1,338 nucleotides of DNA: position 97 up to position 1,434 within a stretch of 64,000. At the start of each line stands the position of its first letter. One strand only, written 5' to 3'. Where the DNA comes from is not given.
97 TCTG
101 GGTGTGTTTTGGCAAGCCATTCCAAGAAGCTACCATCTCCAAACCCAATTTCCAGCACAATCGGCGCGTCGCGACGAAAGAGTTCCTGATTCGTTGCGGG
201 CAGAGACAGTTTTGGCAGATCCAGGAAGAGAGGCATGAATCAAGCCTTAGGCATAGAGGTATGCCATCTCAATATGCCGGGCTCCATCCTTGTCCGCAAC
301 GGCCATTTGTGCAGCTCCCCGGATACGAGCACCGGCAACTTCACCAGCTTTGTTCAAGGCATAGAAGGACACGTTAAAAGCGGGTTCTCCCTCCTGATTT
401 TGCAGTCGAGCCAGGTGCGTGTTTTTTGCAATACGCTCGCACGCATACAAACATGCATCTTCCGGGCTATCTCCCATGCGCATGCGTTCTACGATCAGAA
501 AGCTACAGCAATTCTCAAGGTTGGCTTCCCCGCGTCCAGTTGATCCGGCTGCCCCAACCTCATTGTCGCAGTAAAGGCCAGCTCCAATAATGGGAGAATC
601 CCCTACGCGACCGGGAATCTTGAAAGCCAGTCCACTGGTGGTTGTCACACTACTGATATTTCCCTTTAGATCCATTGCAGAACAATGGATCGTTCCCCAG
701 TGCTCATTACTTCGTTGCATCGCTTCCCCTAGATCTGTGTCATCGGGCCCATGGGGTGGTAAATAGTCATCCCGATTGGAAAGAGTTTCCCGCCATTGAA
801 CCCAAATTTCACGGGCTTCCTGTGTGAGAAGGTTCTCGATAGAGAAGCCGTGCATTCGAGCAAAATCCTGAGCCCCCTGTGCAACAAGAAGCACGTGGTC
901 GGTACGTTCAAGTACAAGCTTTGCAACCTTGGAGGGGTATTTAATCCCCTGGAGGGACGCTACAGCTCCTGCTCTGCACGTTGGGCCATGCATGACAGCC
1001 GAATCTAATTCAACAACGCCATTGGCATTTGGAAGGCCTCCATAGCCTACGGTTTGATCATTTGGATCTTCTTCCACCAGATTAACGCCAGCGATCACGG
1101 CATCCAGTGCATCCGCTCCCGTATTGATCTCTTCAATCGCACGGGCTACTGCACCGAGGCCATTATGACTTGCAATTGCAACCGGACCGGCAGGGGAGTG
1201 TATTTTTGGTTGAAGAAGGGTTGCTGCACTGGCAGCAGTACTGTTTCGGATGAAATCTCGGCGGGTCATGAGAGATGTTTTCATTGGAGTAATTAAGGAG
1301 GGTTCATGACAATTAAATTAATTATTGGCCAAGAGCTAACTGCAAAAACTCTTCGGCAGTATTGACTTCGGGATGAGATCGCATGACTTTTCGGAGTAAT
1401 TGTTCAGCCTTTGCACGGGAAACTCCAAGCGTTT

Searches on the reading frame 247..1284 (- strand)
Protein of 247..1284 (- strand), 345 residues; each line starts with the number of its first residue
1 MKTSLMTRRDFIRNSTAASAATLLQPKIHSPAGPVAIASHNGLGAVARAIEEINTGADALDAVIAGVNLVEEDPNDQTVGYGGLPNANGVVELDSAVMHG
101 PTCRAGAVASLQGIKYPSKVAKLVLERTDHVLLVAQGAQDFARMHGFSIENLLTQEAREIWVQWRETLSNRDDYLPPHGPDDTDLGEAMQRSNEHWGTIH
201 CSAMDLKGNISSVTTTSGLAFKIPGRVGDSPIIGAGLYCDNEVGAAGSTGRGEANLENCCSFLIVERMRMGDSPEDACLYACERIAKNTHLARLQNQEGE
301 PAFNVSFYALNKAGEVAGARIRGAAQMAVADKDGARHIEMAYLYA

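Call 87: search_protein_families(library=padloc, alignment_id=A4, max_evalue=0.000001)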
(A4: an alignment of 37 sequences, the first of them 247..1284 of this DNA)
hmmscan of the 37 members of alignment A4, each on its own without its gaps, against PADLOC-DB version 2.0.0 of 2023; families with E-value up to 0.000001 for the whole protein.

A. member 1, window:247-1284:- (345 aa): 0 families

B. families by the number of members that match (of 37 scanned): 14 families
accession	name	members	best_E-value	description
PDLC04790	PDC-S01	1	8.7e-101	-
PDLC04789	PDC-S01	1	6.1e-63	-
PDLC03920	MkoA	1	3.1e-44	-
PDLC04787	PDC-S01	1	8.1e-35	-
PDLC03924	MkoC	1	3e-31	-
PDLC03921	MkoA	1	8.5e-29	-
PDLC04791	PDC-S01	1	1.2e-26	-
PDLC04788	PDC-S01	1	8.6e-14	-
PDLC04786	PDC-S01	1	5.9e-13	-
PDLC00284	PtuA1|PtuA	1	1e-11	AAA ATPase domain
PDLC02895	DpdJ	1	1.1e-10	DpdJ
PDLC04792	PDC-S01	1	4.2e-08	-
PDLC05009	PDC-S37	1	1.3e-07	-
PDLC04140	mad8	1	1.9e-07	mads_8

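Call 88: search_protein_families(library=pfam, alignment_id=A4, max_evalue=1e-8)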
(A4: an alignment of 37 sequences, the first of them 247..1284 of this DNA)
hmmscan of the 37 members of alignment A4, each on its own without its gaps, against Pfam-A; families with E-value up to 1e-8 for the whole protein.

A. member 1, window:247-1284:- (345 aa): 1 family
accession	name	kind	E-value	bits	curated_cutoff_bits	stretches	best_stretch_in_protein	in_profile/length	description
PF01112.23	Asparaginase_2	-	2.2e-63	214.7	27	1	45-289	29-269/309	Asparaginase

B. families by the number of members that match (of 37 scanned): 52 families (the first 25 are shown)
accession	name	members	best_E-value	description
PF06283.17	ThuA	2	1.6e-19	Trehalose utilisation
PF02347.22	GDC-P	1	2e-189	Glycine cleavage system P-protein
PF07394.17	DUF1501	1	2.9e-140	Protein of unknown function (DUF1501)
PF06123.17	CreD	1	2.5e-138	Inner membrane protein CreD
PF08238.18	Sel1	1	1.5e-115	Sel1 repeat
PF07587.16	PSD1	1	1.6e-82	Protein of unknown function (DUF1553)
PF01227.27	GTP_cyclohydroI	1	3.7e-74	GTP cyclohydrolase I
PF03023.19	MurJ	1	8.2e-72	Lipid II flippase MurJ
PF07583.16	PSCyt2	1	2.4e-71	Protein of unknown function (DUF1549)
PF23189.1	UPF0261_C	1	5.9e-67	Uncharacterised protein family (UPF0261) C-terminal domain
PF01112.23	Asparaginase_2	1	2.2e-63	Asparaginase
PF21478.3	GcvP2_C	1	2.1e-61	Glycine dehydrogenase, C-terminal domain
PF02633.19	Creatininase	1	2.5e-57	Creatinine amidohydrolase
PF13635.12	DUF4143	1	9.9e-50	Domain of unknown function (DUF4143)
PF06792.17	UPF0261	1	5.3e-49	Uncharacterised protein family (UPF0261) N-terminal domain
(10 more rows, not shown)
